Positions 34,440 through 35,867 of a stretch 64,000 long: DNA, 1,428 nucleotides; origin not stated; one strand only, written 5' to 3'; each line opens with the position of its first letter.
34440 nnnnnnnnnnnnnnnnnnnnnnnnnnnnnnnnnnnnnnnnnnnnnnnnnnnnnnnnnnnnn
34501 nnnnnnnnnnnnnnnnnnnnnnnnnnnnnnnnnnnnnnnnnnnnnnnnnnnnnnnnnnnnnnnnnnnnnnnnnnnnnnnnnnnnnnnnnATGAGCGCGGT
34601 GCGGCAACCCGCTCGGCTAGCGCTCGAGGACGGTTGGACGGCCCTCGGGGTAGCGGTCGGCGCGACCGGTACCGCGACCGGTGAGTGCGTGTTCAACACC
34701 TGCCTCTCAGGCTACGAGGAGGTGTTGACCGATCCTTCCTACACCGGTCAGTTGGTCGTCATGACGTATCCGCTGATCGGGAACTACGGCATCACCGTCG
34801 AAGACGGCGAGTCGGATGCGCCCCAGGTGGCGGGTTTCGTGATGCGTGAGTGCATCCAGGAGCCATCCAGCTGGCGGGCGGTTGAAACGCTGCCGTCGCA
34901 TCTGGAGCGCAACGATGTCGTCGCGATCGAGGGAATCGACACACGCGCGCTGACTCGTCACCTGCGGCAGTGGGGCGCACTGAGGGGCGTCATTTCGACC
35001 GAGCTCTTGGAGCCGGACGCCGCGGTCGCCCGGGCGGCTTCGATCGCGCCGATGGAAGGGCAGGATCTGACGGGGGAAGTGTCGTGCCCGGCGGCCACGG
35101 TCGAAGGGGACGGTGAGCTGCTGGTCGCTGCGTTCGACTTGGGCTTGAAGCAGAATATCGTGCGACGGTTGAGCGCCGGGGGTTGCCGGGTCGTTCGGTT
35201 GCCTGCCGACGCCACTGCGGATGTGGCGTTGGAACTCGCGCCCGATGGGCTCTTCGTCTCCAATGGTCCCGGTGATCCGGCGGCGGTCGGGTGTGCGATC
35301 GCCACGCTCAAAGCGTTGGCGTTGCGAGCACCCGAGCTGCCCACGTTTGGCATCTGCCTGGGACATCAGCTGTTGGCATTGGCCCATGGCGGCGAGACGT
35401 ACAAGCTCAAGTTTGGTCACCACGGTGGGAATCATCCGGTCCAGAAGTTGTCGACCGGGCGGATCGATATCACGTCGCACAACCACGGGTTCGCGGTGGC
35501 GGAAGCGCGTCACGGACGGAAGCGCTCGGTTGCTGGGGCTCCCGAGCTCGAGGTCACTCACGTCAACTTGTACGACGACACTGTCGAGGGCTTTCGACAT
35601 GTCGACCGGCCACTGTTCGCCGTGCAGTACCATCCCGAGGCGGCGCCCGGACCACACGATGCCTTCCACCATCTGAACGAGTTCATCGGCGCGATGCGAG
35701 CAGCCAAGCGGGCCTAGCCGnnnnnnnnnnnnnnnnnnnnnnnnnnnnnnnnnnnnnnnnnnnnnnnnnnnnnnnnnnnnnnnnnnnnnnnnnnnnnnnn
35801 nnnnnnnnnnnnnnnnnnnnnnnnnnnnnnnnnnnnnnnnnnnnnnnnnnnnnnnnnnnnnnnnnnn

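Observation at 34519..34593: Leader-peptide transcription attenuator in front of carAB (pyrBI-like logic)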

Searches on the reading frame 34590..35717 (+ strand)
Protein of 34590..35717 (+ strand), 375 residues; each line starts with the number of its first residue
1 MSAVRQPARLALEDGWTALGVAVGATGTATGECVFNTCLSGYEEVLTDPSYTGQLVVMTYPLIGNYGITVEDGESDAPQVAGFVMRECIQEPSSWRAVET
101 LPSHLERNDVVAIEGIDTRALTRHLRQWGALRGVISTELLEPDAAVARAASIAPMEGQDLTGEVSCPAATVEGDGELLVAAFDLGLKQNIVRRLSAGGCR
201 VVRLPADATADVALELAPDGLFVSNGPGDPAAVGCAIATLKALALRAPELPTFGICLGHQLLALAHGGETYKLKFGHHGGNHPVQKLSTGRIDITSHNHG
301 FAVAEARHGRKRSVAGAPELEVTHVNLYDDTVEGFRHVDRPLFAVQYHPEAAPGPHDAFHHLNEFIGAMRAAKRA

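Call 10: search_protein_families(library=pfam, proteins=[window:34590-35717:+])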
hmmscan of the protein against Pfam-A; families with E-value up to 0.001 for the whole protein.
window:34590-35717:+ (375 aa): 3 families
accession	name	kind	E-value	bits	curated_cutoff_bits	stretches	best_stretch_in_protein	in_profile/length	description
PF00988.28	CPSase_sm_chain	-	4.2e-47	159.5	27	1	10-135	1-126/126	Carbamoyl-phosphate synthase small chain, CPSase domain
PF00117.34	GATase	-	3.5e-44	151.2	22.8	1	182-366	3-188/190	Glutamine amidotransferase class-I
PF07722.19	Peptidase_C26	-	2.7e-08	34.3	20.5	1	248-350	104-219/219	Peptidase C26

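Call 11: find_related_loci(query=window:34590-35717:+, collection=genome_contigs, flank=6000)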
Query window:34590-35717:+ (375 aa) in genome_contigs; peptide patterns used: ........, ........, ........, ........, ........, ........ (x = any residue, [..] = any of these).
600 stretches matched a pattern (row limit reached: there are more); 597 encode a relative of the query (tblastn E <= 1e-3); the best 80 are kept; 80 distinct loci.
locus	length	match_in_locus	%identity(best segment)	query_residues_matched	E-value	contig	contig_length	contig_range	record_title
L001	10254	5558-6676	84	1-373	0e+0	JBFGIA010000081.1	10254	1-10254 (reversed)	MAG: Gemmatimonadota bacterium isolate Mix_sand02.2020.12.Z.53 k141_326892_length_10254_cov_11.0000, whole genome shotgu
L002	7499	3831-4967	48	2-369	1e-119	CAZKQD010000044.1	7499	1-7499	MAG TPA_asm: uncultured Planctomycetia bacterium isolate binchicken_co34_548 genome assembly, contig: NODE_17547_length_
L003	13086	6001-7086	53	7-374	7e-119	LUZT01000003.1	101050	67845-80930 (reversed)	MAG: Chlorobiales bacterium Clorobi_01 Chlorobi_01_contig_230, whole genome shotgun sequence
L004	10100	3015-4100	54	8-371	4e-119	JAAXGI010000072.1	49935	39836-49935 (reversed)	MAG: Gemmatimonadetes bacterium isolate Plut_88859 filtered_Plut_88859_genomic_contig_18834, whole genome shotgun sequen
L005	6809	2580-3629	51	8-366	2e-118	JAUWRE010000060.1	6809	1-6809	MAG: Candidatus Aerophobetes bacterium isolate CSMAG_2520 CSMAG_2520_k141_646073_length_6809_cov_102.3449, whole genome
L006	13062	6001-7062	52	10-372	8e-119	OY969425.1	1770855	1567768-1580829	MAG: uncultured bacterium isolate MFD03726.bin.c.3 genome assembly, chromosome: 1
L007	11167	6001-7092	54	8-373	2e-118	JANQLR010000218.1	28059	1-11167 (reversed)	MAG: Longimicrobiales bacterium isolate PL25a_bin.64 k99_1165547, whole genome shotgun sequence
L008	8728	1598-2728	52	1-373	2e-118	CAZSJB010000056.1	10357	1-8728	MAG TPA_asm: uncultured Tepidisphaeraceae bacterium isolate SRP268622_co1_126 genome assembly, contig: NODE_15389_length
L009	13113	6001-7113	51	6-373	5e-118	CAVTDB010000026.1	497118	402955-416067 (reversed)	MAG: Nitrospirota bacterium isolate MFD00991.bin.2.105 genome assembly, contig: contig_9037, whole genome shotgun sequen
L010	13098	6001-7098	55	8-369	6e-118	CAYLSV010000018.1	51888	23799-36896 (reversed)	MAG TPA_asm: uncultured Tepidisphaerales bacterium isolate SRP063590_co1_30 genome assembly, contig: NODE_585_length_518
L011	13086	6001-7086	54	10-374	2e-117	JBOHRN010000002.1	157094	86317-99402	MAG: Longimicrobiaceae bacterium isolate M3-S_metawrap_bin.291 k127_3678946, whole genome shotgun sequence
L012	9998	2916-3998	49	5-373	2e-117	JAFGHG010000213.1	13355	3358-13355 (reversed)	MAG: Candidatus Omnitrophota bacterium isolate Zod_Metabat.1444 k87_14202144, whole genome shotgun sequence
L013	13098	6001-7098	53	8-375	6e-117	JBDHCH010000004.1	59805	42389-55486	MAG: Gemmatimonadota bacterium isolate M8-12_Bin_85 M8-12_Bin_85_scaffold_1008, whole genome shotgun sequence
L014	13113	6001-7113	50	6-373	5e-117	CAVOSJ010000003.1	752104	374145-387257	MAG: Nitrospirota bacterium isolate MFD00008.bin.1.129 genome assembly, contig: contig_24148, whole genome shotgun seque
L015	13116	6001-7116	73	1-373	5e-175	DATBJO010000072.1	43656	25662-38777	MAG TPA_asm: Gemmatimonadota bacterium isolate SMAG_U3922 k141_3192135, whole genome shotgun sequence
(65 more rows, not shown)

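Call 26: find_homologous_proteins(query=window:34590-35717:+, max_evalue=1e-100)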
Query window:34590-35717:+ (375 aa): 5110 proteins with E <= 1e-100 among 8000 candidates; the best 120 are listed.
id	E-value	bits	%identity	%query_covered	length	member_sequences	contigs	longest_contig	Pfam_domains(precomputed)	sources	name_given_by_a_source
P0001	3.9e-250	847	100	100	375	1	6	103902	PF07722.20,PF00117.35,PF00988.29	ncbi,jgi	jgi:carbamoyl-phosphate synthase small subunit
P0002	1.9e-231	786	93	100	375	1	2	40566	PF07722.20,PF00117.35,PF00988.29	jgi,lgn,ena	-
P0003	4.7e-229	778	93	100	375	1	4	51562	PF07722.20,PF00117.35,PF00988.29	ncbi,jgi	jgi:carbamoyl-phosphate synthase small subunit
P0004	5.7e-222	755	89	100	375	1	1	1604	PF07722.20,PF00117.35,PF00988.29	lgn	-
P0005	1.2e-209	714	85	99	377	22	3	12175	PF07722.20,PF00117.35,PF00988.29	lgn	-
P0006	5.1e-209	712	84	99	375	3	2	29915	PF07722.20,PF00117.35,PF00988.29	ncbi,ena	-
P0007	2.6e-183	627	75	98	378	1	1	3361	PF07722.20,PF00117.35,PF00988.29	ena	-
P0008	2.0e-182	624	74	98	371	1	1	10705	PF07722.20,PF00117.35,PF00988.29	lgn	-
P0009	6.3e-182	623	75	99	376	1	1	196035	PF07722.20,PF00117.35,PF00988.29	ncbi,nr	ncbi:MAG TPA: glutamine-hydrolyzing carbamoyl-phosphate synthase small subunit [Gemmatimonadota bact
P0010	3.5e-181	620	74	98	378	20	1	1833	PF07722.20,PF00117.35,PF00988.29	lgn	-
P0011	1.0e-180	619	75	97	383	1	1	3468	PF07722.20,PF00117.35,PF00988.29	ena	-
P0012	1.0e-180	619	74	98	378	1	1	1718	PF07722.20,PF00117.35,PF00988.29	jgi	jgi:carbamoyl-phosphate synthase small subunit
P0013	1.4e-180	618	74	98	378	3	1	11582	PF07722.20,PF00117.35,PF00988.29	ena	-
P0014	2.3e-180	618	74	98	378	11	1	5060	PF07722.20,PF00117.35,PF00988.29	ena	-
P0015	2.9e-179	614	74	98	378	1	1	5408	PF07722.20,PF00117.35,PF00988.29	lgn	-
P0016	5.3e-179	613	74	98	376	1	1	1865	PF07722.20,PF00117.35,PF00988.29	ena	-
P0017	5.8e-179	613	74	98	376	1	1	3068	PF07722.20,PF00117.35,PF00988.29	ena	-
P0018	6.9e-179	613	72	99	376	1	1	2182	PF07722.20,PF00117.35,PF00988.29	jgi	jgi:carbamoyl-phosphate synthase small subunit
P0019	1.5e-178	612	73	99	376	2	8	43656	PF07722.20,PF00117.35,PF00988.29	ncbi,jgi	ncbi:MAG TPA: glutamine-hydrolyzing carbamoyl-phosphate synthase small subunit [Gemmatimonadota bact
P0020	4.7e-178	610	74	98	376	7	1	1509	PF07722.20,PF00117.35,PF00988.29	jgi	jgi:carbamoyl-phosphate synthase small subunit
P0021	5.1e-178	610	74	98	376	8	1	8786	PF07722.20,PF00117.35,PF00988.29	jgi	jgi:carbamoyl-phosphate synthase small subunit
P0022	3.8e-177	607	74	98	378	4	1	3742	PF07722.20,PF00117.35,PF00988.29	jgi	-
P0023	5.2e-177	607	73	98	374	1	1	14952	PF07722.20,PF00117.35,PF00988.29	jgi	jgi:carbamoyl-phosphate synthase small subunit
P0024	6.2e-177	606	73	97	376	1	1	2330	PF07722.20,PF00117.35,PF00988.29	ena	-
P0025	6.8e-177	606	73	97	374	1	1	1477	PF07722.20,PF00117.35,PF00988.29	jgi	jgi:carbamoyl-phosphate synthase small subunit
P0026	7.2e-177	606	74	97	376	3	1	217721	PF07722.20,PF00117.35,PF00988.29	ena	-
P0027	1.1e-176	606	73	97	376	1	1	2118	PF07722.20,PF00117.35,PF00988.29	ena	-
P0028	1.2e-176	605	73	97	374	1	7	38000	PF07722.20,PF00117.35,PF00988.29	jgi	jgi:carbamoyl-phosphate synthase small subunit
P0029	1.4e-176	605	74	98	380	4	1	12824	PF07722.20,PF00117.35,PF00988.29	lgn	-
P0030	3.4e-176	604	73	97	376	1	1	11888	PF07722.20,PF00117.35,PF00988.29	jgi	-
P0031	7.1e-176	603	72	98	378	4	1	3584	PF07722.20,PF00117.35,PF00988.29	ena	-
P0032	8.0e-176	603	73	97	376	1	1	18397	PF07722.20,PF00117.35,PF00988.29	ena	-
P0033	8.7e-176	603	72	98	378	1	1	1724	PF07722.20,PF00117.35,PF00988.29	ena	-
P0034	1.3e-175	602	73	98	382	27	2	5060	PF07722.20,PF00117.35,PF00988.29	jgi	-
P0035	1.6e-175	602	73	98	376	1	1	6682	PF07722.20,PF00117.35,PF00988.29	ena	-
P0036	1.6e-175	602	73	98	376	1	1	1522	PF07722.20,PF00117.35,PF00988.29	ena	-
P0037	1.8e-175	602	72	98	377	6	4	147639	PF07722.20,PF00117.35,PF00988.29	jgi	-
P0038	7.6e-175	599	72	98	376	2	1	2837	PF07722.20,PF00117.35,PF00988.29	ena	-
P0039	1.1e-174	599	73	98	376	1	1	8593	PF07722.20,PF00117.35,PF00988.29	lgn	-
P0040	8.9e-174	596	70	98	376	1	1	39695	PF07722.20,PF00117.35,PF00988.29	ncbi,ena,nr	ncbi:MAG: glutamine-hydrolyzing carbamoyl-phosphate synthase small subunit [Gemmatimonadota bacteriu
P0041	1.7e-173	595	72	98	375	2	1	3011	PF07722.20,PF00117.35,PF00988.29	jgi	jgi:carbamoyl-phosphate synthase small subunit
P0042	3.3e-173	594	72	98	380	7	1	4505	PF07722.20,PF00117.35,PF00988.29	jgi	jgi:carbamoyl-phosphate synthase small subunit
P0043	5.5e-173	593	70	99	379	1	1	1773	PF07722.20,PF00117.35,PF00988.29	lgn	-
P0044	1.5e-172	592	73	97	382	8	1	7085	PF07722.20,PF00117.35,PF00988.29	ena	-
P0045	8.3e-172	590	72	98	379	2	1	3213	PF07722.20,PF00117.35,PF00988.29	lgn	-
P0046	1.3e-171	589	72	98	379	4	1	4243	PF07722.20,PF00117.35,PF00988.29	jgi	jgi:carbamoyl-phosphate synthase small subunit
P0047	3.9e-171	587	71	98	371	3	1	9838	PF07722.20,PF00117.35,PF00988.29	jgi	jgi:carbamoyl-phosphate synthase small subunit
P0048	2.0e-170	585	72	97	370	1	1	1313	PF07722.20,PF00117.35,PF00988.29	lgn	-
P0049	2.8e-170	584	72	98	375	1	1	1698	PF07722.20,PF00117.35,PF00988.29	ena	-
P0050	3.2e-170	584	70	99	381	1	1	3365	PF07722.20,PF00117.35,PF00988.29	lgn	-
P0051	3.8e-170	584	70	99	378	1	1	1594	PF07722.20,PF00117.35,PF00988.29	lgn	-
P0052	4.8e-170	584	71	99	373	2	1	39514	PF07722.20,PF00117.35,PF00988.29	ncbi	ncbi:MAG: glutamine-hydrolyzing carbamoyl-phosphate synthase small subunit [Gemmatimonadota bacteriu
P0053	4.9e-170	584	71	99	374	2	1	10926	PF07722.20,PF00117.35,PF00988.29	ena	-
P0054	5.7e-170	583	72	98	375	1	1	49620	PF07722.20,PF00117.35,PF00988.29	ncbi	-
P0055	7.3e-170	583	70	98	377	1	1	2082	PF07722.20,PF00117.35,PF00988.29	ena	-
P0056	1.9e-169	582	72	96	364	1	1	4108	PF07722.20,PF00117.35,PF00988.29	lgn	-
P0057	1.9e-169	582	72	99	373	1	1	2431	PF07722.20,PF00117.35,PF00988.29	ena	-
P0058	2.2e-169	582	71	98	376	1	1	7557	PF07722.20,PF00117.35,PF00988.29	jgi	jgi:carbamoyl-phosphate synthase small subunit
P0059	1.2e-168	579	70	97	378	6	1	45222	PF07722.20,PF00117.35,PF00988.29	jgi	jgi:carbamoyl-phosphate synthase small subunit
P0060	1.5e-168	579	70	99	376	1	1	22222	PF07722.20,PF00117.35,PF00988.29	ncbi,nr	ncbi:MAG: glutamine-hydrolyzing carbamoyl-phosphate synthase small subunit [Gemmatimonadetes bacteri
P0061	1.8e-168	578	73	97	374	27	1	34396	PF07722.20,PF00117.35,PF00988.29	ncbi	-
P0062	3.9e-168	577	71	99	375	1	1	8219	PF07722.20,PF00117.35,PF00988.29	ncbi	-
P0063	1.5e-167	576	72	97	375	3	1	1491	PF07722.20,PF00117.35,PF00988.29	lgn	-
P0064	2.1e-165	568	69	99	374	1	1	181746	PF07722.20,PF00117.35,PF00988.29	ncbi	-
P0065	4.2e-165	567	71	97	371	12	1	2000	PF07722.20,PF00117.35,PF00988.29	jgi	jgi:carbamoyl-phosphate synthase small subunit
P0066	7.3e-165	567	71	97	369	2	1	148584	PF07722.20,PF00117.35,PF00988.29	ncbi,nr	ncbi:MAG TPA: glutamine-hydrolyzing carbamoyl-phosphate synthase small subunit [Gemmatimonadota bact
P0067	1.6e-163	562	71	96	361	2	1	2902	PF07722.20,PF00117.35,PF00988.29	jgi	jgi:carbamoyl-phosphate synthase small subunit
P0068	2.0e-163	562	70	98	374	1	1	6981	PF07722.20,PF00117.35,PF00988.29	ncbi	ncbi:MAG: glutamine-hydrolyzing carbamoyl-phosphate synthase small subunit [Gemmatimonadota bacteriu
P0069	2.2e-163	562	70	94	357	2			PF07722.20,PF00117.35,PF00988.29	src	-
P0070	1.2e-160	553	71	97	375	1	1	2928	PF07722.20,PF00117.35,PF00988.29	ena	-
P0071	1.4e-160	553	68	97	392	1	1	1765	PF07722.20,PF00117.35,PF00988.29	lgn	-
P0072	2.6e-154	532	72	91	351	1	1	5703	PF07722.20,PF00117.35,PF00988.29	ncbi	ncbi:MAG: glutamine-hydrolyzing carbamoyl-phosphate synthase small subunit, partial [Gemmatimonadota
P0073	1.3e-145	503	72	84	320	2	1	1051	PF07722.20,PF00117.35,PF00988.29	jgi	jgi:carbamoyl-phosphate synthase small subunit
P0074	4.1e-135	469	88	66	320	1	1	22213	PF00117.35,PF00988.29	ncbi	-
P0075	5.2e-134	465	72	77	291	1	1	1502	PF07722.20,PF00117.35,PF00988.29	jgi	-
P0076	1.5e-123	431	55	99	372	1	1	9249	PF07722.20,PF00117.35,PF00988.29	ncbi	-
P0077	1.5e-121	424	56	97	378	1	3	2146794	PF07722.20,PF00117.35,PF00988.29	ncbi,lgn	ncbi:MAG: glutamine-hydrolyzing carbamoyl-phosphate synthase small subunit [Gemmatimonadota bacteriu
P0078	2.9e-120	420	56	97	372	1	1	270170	PF07722.20,PF00117.35,PF00988.29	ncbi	-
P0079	3.2e-120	420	53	98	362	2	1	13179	PF07722.20,PF00117.35,PF00988.29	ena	-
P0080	1.1e-119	418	54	98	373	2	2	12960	PF07722.20,PF00117.35,PF00988.29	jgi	jgi:carbamoyl-phosphate synthase small subunit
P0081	1.3e-119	418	55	97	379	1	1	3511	PF07722.20,PF00117.35,PF00988.29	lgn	-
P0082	1.5e-119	418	55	99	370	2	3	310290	PF07722.20,PF00117.35,PF00988.29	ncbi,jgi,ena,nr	ncbi:MAG TPA: glutamine-hydrolyzing carbamoyl-phosphate synthase small subunit [Pyrinomonadaceae bac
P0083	2.2e-119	417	54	98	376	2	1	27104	PF07722.20,PF00117.35,PF00988.29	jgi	-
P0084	2.3e-119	417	56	97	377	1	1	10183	PF07722.20,PF00117.35,PF00988.29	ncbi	-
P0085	2.5e-119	417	55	99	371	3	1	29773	PF07722.20,PF00117.35,PF00988.29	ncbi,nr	ncbi:MAG TPA: glutamine-hydrolyzing carbamoyl-phosphate synthase small subunit, partial [Longimicrob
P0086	5.5e-119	416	54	98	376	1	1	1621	PF07722.20,PF00117.35,PF00988.29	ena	-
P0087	7.8e-119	415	56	97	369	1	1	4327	PF07722.20,PF00117.35,PF00988.29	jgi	jgi:carbamoyl-phosphate synthase small subunit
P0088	8.0e-119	415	55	99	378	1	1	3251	PF07722.20,PF00117.35,PF00988.29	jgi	-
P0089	1.2e-118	415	53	98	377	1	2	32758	PF07722.20,PF00117.35,PF00988.29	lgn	-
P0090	1.6e-118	414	54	98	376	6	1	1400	PF07722.20,PF00117.35,PF00988.29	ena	-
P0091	1.9e-118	414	55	98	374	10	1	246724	PF07722.20,PF00117.35,PF00988.29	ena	-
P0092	1.9e-118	414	55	98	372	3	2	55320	PF07722.20,PF00117.35,PF00988.29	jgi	jgi:carbamoyl-phosphate synthase small subunit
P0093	2.1e-118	414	56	99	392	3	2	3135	PF07722.20,PF00117.35,PF00988.29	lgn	-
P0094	3.0e-118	413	53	98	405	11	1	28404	PF07722.20,PF00117.35,PF00988.29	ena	-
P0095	4.4e-118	413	55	99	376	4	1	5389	PF07722.20,PF00117.35,PF00988.29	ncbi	-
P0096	4.5e-118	413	54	98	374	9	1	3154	PF07722.20,PF00117.35,PF00988.29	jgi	jgi:carbamoyl-phosphate synthase small subunit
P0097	6.0e-118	412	55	98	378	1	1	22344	PF07722.20,PF00117.35,PF00988.29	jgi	-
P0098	6.3e-118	412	51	98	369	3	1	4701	PF07722.20,PF00117.35,PF00988.29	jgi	jgi:carbamoyl-phosphate synthase small subunit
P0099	7.0e-118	412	56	99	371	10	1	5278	PF07722.20,PF00117.35,PF00988.29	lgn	-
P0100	7.5e-118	412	55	98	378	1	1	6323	PF07722.20,PF00117.35,PF00988.29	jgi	jgi:carbamoyl-phosphate synthase small subunit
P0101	8.0e-118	412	56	98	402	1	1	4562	PF07722.20,PF00117.35,PF00988.29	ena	-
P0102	8.4e-118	412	55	97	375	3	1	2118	PF07722.20,PF00117.35,PF00988.29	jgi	-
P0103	8.8e-118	412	54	98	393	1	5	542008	PF07722.20,PF00117.35,PF00988.29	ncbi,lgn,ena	-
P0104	1.1e-117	411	70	70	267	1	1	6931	PF07722.20,PF00117.35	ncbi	-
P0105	1.2e-117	411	54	98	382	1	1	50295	PF07722.20,PF00117.35,PF00988.29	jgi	jgi:carbamoyl-phosphate synthase small subunit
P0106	1.4e-117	411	56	98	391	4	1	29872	PF07722.20,PF00117.35,PF00988.29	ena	-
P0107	1.7e-117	411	54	97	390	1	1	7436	PF07722.20,PF00117.35,PF00988.29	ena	-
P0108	2.1e-117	410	56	98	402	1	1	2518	PF07722.20,PF00117.35,PF00988.29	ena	-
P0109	4.0e-117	410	55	98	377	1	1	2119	PF07722.20,PF00117.35,PF00988.29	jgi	jgi:carbamoyl-phosphate synthase small subunit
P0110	4.3e-117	409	54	99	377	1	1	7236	PF07722.20,PF00117.35,PF00988.29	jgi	-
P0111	4.5e-117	409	54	99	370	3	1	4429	PF07722.20,PF00117.35,PF00988.29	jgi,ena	jgi:carbamoyl-phosphate synthase small subunit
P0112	4.9e-117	409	55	97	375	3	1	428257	PF07722.20,PF00117.35,PF00988.29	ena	-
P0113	5.4e-117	409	54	99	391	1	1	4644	PF07722.20,PF00117.35,PF00988.29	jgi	-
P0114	6.5e-117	409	54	97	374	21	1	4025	PF07722.20,PF00117.35,PF00988.29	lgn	-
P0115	6.6e-117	409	53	98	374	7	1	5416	PF07722.20,PF00117.35,PF00988.29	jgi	jgi:carbamoyl-phosphate synthase small subunit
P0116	6.7e-117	409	54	99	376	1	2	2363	PF07722.20,PF00117.35,PF00988.29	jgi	-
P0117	7.1e-117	409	54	97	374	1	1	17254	PF07722.20,PF00117.35,PF00988.29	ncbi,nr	ncbi:MAG TPA: glutamine-hydrolyzing carbamoyl-phosphate synthase small subunit [Longimicrobium sp.]|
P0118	7.6e-117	409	56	97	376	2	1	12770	PF07722.20,PF00117.35,PF00988.29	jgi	jgi:carbamoyl-phosphate synthase small subunit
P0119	8.2e-117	409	53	97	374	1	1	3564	PF07722.20,PF00117.35,PF00988.29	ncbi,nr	ncbi:MAG TPA: glutamine-hydrolyzing carbamoyl-phosphate synthase small subunit [Longimicrobium sp.]|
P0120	9.0e-117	408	56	98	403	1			PF07722.20,PF00117.35,PF00988.29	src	-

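Call 27: find_encoding_contigs(protein=P0002, flank=3000, max_places=2)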
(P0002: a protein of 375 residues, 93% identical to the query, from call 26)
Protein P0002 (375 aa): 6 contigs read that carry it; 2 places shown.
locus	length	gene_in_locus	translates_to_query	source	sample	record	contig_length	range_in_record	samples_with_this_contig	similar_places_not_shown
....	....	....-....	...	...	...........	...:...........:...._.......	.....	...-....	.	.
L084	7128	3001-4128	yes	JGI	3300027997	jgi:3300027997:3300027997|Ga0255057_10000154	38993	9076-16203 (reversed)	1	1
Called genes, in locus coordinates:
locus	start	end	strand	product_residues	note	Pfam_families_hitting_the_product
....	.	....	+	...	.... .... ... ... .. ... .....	?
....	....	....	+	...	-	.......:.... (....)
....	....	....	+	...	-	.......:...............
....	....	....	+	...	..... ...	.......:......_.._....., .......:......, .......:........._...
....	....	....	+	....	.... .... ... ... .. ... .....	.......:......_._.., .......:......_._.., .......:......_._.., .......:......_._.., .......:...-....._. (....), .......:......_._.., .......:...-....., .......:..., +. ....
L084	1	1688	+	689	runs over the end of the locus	PF07715:Plug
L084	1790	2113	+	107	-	PF04355:BamE (weak)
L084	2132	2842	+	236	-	PF01553:Acyltransferase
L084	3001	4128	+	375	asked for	PF00988:CPSase_sm_chain, PF00117:GATase, PF07722:Peptidase_C26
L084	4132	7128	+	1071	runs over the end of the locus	PF25596:CPSase_L_D1, PF02786:CPSase_L_D2, PF02787:CPSase_L_D3, PF25596:CPSase_L_D1, PF02655:ATP-grasp_3 (weak), PF02786:CPSase_L_D2, PF02222:ATP-grasp, PF02142:MGS, +4 more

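Call 28: find_encoding_contigs(protein=P0003, flank=3000, max_places=2)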
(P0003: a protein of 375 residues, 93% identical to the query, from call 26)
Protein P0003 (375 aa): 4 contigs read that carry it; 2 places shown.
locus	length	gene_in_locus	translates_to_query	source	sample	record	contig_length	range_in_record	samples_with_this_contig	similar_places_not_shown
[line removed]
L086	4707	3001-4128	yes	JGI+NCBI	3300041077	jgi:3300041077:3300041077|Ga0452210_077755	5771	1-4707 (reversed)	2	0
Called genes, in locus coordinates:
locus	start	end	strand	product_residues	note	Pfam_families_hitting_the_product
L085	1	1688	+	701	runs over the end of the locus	PF07715:Plug (weak)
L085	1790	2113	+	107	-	PF04355:BamE (weak)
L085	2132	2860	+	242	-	PF01553:Acyltransferase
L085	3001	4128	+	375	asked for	PF00988:CPSase_sm_chain, PF00117:GATase, PF07722:Peptidase_C26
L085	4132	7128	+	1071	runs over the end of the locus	PF25596:CPSase_L_D1, PF02786:CPSase_L_D2, PF02787:CPSase_L_D3, PF25596:CPSase_L_D1, PF02655:ATP-grasp_3, PF02786:CPSase_L_D2, PF02222:ATP-grasp, PF02142:MGS, +4 more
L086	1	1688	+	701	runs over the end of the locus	PF07715:Plug (weak)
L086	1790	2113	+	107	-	PF04355:BamE (weak)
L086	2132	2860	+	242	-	PF01553:Acyltransferase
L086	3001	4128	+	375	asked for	PF00988:CPSase_sm_chain, PF00117:GATase, PF07722:Peptidase_C26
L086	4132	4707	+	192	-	?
